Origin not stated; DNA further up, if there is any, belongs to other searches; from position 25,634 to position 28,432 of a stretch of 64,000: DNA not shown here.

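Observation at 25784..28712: Duplicated two-gene module: kinase-like multidomain protein plus small cognate partner (candidate effector-immunity or toxin-antidote system)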

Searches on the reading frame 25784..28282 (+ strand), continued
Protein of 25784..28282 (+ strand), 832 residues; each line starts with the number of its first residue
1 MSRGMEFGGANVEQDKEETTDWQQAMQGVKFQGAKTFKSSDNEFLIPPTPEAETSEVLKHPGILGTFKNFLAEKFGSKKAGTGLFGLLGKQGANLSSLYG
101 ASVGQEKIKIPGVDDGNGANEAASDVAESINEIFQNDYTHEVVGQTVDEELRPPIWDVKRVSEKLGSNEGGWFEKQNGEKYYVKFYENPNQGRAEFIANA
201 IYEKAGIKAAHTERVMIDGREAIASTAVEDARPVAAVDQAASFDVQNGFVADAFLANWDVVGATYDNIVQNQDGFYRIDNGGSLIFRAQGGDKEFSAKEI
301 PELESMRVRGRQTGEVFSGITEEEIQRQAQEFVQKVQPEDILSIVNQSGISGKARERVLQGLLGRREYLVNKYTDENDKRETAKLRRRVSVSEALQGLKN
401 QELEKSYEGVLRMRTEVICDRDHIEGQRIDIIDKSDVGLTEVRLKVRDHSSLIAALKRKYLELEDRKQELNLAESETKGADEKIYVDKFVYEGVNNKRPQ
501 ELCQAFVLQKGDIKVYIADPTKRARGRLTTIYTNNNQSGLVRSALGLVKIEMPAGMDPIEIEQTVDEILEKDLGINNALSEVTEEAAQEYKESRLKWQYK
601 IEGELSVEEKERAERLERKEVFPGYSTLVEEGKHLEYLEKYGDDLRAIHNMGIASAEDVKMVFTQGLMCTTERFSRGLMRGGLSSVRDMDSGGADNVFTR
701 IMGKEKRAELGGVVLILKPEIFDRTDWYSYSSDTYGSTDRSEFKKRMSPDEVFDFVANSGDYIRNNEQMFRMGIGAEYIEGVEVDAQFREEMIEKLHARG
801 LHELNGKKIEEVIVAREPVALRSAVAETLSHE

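Call 40: find_related_loci(query=A1, collection=genome_contigs, flank=4000)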
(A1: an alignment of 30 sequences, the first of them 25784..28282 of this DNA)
Query A1 (832 aa) in genome_contigs; peptide patterns used: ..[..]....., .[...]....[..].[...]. (x = any residue, [..] = any of these).
75 stretches matched a pattern; 29 encode a relative of the query (tblastn E <= 1e-3); 29 distinct loci.
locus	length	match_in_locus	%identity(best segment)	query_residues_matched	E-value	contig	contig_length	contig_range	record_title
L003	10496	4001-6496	92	1-832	0e+0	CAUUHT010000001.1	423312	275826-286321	MAG TPA_asm: Candidatus Nanosyncoccus nanoralicus isolate ERR10228828_bin.12_MetaWRAP_v1.3_MAG genome assembly, contig:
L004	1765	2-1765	97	208-795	0e+0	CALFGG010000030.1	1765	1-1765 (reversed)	MAG TPA_asm: uncultured Candidatus Saccharibacteria bacterium isolate ERR589708_bin.3_CONCOCT_v1.1_MAG genome assembly,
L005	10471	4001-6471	91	1-824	0e+0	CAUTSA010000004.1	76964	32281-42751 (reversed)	MAG TPA_asm: uncultured Candidatus Saccharibacteria bacterium isolate ERR10228831_bin.9_MetaWRAP_v1.3_MAG genome assembl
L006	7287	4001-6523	49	11-816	0e+0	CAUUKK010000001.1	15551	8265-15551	MAG TPA_asm: uncultured Candidatus Saccharibacteria bacterium isolate ERR10228829_bin.8_MetaWRAP_v1.3_MAG genome assembl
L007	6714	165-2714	47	2-816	0e+0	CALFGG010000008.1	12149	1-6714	MAG TPA_asm: uncultured Candidatus Saccharibacteria bacterium isolate ERR589708_bin.3_CONCOCT_v1.1_MAG genome assembly,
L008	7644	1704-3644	54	160-817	0e+0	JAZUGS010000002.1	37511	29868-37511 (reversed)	MAG: Candidatus Nanosyncoccus sp. isolate T1900045283_TH20190053.MAGScoT_cleanbin_000043 SGB_5964_k141_1408464, whole ge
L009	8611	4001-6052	52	156-829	0e+0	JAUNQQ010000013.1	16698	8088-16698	MAG: Candidatus Saccharibacteria bacterium isolate S39M_St_22 NODE_662_length_16698_cov_10.599051, whole genome shotgun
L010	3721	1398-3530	43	112-824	0e+0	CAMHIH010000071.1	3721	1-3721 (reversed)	MAG: uncultured Candidatus Saccharibacteria bacterium isolate SRR11784283_bin.40_metaWRAP_v1.3_MAG genome assembly, cont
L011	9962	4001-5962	51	155-816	0e+0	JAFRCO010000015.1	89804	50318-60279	Candidatus Saccharibacteria bacterium isolate RGIG2372 Goat_Ileum-3__c217858, whole genome shotgun sequence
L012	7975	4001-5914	45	166-817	7e-177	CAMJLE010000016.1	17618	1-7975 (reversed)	MAG: uncultured Candidatus Saccharibacteria bacterium isolate SRR12081297_bin.80_metaWRAP_v1.3_MAG genome assembly, cont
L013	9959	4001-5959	43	141-817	1e-161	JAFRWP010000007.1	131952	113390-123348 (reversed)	Candidatus Saccharibacteria bacterium isolate RGIG2864 Goat_Omasum.Co__c812919, whole genome shotgun sequence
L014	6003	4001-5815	38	160-777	2e-123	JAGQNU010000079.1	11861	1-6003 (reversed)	MAG: Candidatus Saccharibacteria bacterium isolate HKST-UBA76 2008_232887, whole genome shotgun sequence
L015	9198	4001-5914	40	160-819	9e-123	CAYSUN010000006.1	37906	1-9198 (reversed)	MAG TPA_asm: uncultured Gammaproteobacteria bacterium isolate SRP178699_co2_536 genome assembly, contig: NODE_421_length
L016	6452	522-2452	42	166-824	5e-143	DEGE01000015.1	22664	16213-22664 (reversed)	MAG TPA_asm: Candidatus Saccharibacteria bacterium UBA2834 UBA2834_contig_13110, whole genome shotgun sequence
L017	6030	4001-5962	35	140-817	3e-116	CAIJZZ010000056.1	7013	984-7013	uncultured bacterium isolate AlinenLipids_bin-6792 genome assembly, contig: bin-6792:56/78, whole genome shotgun sequenc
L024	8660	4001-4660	49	160-377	3e-59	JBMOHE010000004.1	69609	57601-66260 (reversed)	MAG: Patescibacteria group bacterium isolate Deming_bin.335 contig580, whole genome shotgun sequence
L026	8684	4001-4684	31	158-380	2e-26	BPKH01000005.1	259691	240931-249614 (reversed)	MAG: Porticoccaceae bacterium KatS3mg124 DNA, contig_9115, whole genome shotgun sequence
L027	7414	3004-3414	45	166-297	1e-25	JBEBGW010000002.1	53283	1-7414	MAG: Pyrinomonadaceae bacterium isolate ATF_6 NODE_152_length_53283_cov_16.003667, whole genome shotgun sequence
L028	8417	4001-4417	35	178-307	3e-15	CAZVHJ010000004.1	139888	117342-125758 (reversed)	MAG TPA_asm: uncultured Spirochaetaceae bacterium isolate binchicken_co178_254 genome assembly, contig: NODE_222_length_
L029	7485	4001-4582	27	157-359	2e-12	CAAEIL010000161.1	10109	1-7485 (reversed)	MAG TPA_asm: Bacteroidales bacterium, isolate HGM05259, WGS project CAAEIL010000000 data, contig: ERS473294_72_k99_79186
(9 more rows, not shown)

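Call 50: fold_search(model_id=the predicted structure, library=viral)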
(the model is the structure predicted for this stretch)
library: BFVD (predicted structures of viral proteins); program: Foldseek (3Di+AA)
matches with E <= 10: 329; with E <= 0.001: 11
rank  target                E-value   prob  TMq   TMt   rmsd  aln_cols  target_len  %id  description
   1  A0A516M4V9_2          3.9e-14  1.00  0.26  0.20   9.3       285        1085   27  (no name in the UniProt tables at hand)
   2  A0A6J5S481            1.8e-12  1.00  0.24  0.17  29.5       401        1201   21  Phage portal protein, HK97 [uncultured Caudovirales phage]
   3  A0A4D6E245            5.4e-12  1.00  0.24  0.14  15.1       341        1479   22  Uncharacterized protein [Gordonia phage GodonK]
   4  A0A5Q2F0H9            3.6e-11  1.00  0.23  0.24   6.1       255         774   24  Uncharacterized protein [Gordonia phage Sixama]
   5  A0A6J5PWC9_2          6.9e-11  1.00  0.25  0.18   7.2       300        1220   23  ADP ribosyltransferase [uncultured Caudovirales phage]
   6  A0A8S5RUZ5            5.9e-10  1.00  0.23  0.23  15.9       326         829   21  (no name in the UniProt tables at hand)
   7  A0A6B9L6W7            2.2e-07  1.00  0.16  0.11  13.3       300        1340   18  ADP-ribosyltransferase [Mycobacterium phage Onyinye]
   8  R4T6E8                1.6e-05  1.00  0.20  0.15   8.5       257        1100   19  Uncharacterized protein [Haloarcula hispanica tailed virus 1]
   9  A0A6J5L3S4            4.9e-05  1.00  0.17  0.26   8.6       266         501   15  Nudix_Hydrolase domain containing protein [uncultured Caudovirales phage]
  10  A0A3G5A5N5            2.4e-04  1.00  0.15  0.25  29.1       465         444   12  Putative serine/threonine-protein kinase pim-2-like protein [Harvfovirus sp.]
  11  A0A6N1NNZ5            8.8e-04  1.00  0.16  0.66   4.0       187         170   19  Uncharacterized protein [Tupanvirus soda lake]
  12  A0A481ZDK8            1.0e-03  1.00  0.15  0.43   4.5       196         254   15  Uncharacterized protein [Pithovirus LCPAC406]
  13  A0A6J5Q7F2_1          1.3e-03  1.00  0.12  0.13  22.9       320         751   15  Nudix_Hydrolase domain containing protein [uncultured Caudovirales phage]
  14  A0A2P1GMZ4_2          1.9e-03  0.95  0.12  0.07  29.9       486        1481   11  Replicase polyprotein 1ab [Hainan hebius popei torovirus]
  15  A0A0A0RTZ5            2.6e-03  1.00  0.15  0.44   9.6       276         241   14  Uncharacterized protein [Mycobacterium phage Larenn]
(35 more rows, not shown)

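Call 63: search_protein_families(library=pfam, proteins=[L024:3722-5743:+, L026:3074-5338:+, L027:793-4809:+, L028:2810-5341:+, L029:3596-5977:+], max_evalue=0.01)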
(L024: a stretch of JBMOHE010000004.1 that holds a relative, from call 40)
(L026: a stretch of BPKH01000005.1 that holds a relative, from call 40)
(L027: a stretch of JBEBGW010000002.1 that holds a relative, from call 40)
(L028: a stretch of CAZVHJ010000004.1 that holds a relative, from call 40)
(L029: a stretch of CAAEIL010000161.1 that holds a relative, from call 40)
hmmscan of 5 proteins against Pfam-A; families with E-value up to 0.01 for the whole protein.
L024:3722-5743:+ (673 aa): 0 families

L026:3074-5338:+ (754 aa): 2 families
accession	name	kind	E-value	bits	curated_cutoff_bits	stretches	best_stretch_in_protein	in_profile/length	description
PF07357.16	DRAT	-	8.1e-16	58.4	25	1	595-751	88-255/256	Dinitrogenase reductase ADP-ribosyltransferase (DRAT)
PF04233.19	Phage_Mu_F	-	2.7e-13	51.1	29.6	1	98-223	3-111/112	Phage Mu protein F like protein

L027:793-4809:+ (1338 aa): 1 family
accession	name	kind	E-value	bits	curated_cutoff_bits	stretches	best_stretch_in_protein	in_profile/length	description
PF04233.19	Phage_Mu_F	-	4.8e-11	43.8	29.6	1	180-277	7-111/112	Phage Mu protein F like protein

L028:2810-5341:+ (843 aa): 3 families
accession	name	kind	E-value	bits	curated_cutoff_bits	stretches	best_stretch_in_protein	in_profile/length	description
PF04233.19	Phage_Mu_F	-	3.3e-08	34.7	29.6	1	158-266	6-110/112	Phage Mu protein F like protein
PF07804.18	HipA_C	-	0.00093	19.3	30.5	1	395-448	17-70/213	HipA-like C-terminal domain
PF03496.20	ADPrib_exo_Tox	-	0.0078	16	23.4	0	662-687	13-38/196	ADP-ribosyltransferase exoenzyme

L029:3596-5977:+ (793 aa): 0 families

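Call 84: search_protein_families(library=pfam, alignment_id=A7, max_evalue=0.001)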
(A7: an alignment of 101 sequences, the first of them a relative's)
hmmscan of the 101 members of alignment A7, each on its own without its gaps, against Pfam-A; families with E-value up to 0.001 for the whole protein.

A. member 1, L001:8968-10050:+ (360 aa): 1 family
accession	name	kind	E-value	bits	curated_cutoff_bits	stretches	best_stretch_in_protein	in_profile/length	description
PF03747.19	ADP_ribosyl_GH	-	1.1e-57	196.4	26.2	1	36-324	1-284/287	ADP-ribosylglycohydrolase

B. families by the number of members that match (of 101 scanned): 128 families (the first 25 are shown)
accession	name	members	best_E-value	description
PF03747.19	ADP_ribosyl_GH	6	3.4e-78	ADP-ribosylglycohydrolase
PF04545.22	Sigma70_r4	3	8.1e-15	Sigma-70, region 4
PF00579.31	tRNA-synt_1b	2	2.9e-61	tRNA synthetases class I (W and Y)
PF02355.23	SecD_SecF_C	2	7.8e-54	Protein export membrane protein SecD/SecF, C-terminal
PF03118.21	RNA_pol_A_CTD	2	3.4e-15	Bacterial RNA polymerase, alpha chain C terminal domain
PF01926.29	MMR_HSR1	2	1.2e-11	50S ribosome-binding GTPase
PF04203.18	Sortase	2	3.5e-08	Sortase domain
PF01479.30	S4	2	2.4e-07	S4 domain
PF24547.1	DUF7601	2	3.4e-06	Domain of unknown function (DUF7601)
PF01411.24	tRNA-synt_2c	1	6.3e-107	tRNA synthetases class II (A)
PF05935.17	Arylsulfotrans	1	2.4e-97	Arylsulfotransferase (ASST)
PF09334.17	tRNA-synt_1g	1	2.4e-95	tRNA synthetases class I (M)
PF00580.27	UvrD-helicase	1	2.4e-85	UvrD/REP helicase N-terminal domain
PF17657.6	DNA_pol3_finger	1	5.2e-67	Bacterial DNA polymerase III alpha subunit finger domain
PF07733.18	DNA_pol3_alpha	1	3.6e-63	Bacterial DNA polymerase III alpha NTPase domain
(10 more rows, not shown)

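Call 90: find_homologous_proteins(query=A8)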
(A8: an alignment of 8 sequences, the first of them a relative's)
Query A8 (8 sequences) (246 aa, profile of the alignment): 40 proteins with E <= 0.001 among 8000 candidates.
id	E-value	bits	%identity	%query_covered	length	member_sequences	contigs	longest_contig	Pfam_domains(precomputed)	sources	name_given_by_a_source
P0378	1.4e-69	253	32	91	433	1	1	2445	-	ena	-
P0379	1.8e-69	252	35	91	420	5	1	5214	-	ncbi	-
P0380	3.8e-66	241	32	92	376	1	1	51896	-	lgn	-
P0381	4.1e-66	241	33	92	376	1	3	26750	-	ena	-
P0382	4.2e-66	241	33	92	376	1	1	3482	-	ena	-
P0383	6.1e-66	241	33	92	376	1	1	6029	-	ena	-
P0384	6.9e-66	240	32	92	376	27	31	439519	-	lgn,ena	-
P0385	1.0e-65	240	32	92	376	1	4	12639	-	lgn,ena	-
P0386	7.8e-65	237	29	59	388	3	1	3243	-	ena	-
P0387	2.4e-59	219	34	91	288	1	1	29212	PF02810.22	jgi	jgi:SEC-C motif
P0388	4.5e-55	205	36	67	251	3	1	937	-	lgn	-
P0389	3.5e-46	176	36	92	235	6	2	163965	-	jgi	jgi:hypothetical protein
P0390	5.2e-46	175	29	55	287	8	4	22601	-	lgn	-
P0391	6.5e-46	175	26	81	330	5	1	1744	-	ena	-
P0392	8.2e-46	175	33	74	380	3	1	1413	-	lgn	-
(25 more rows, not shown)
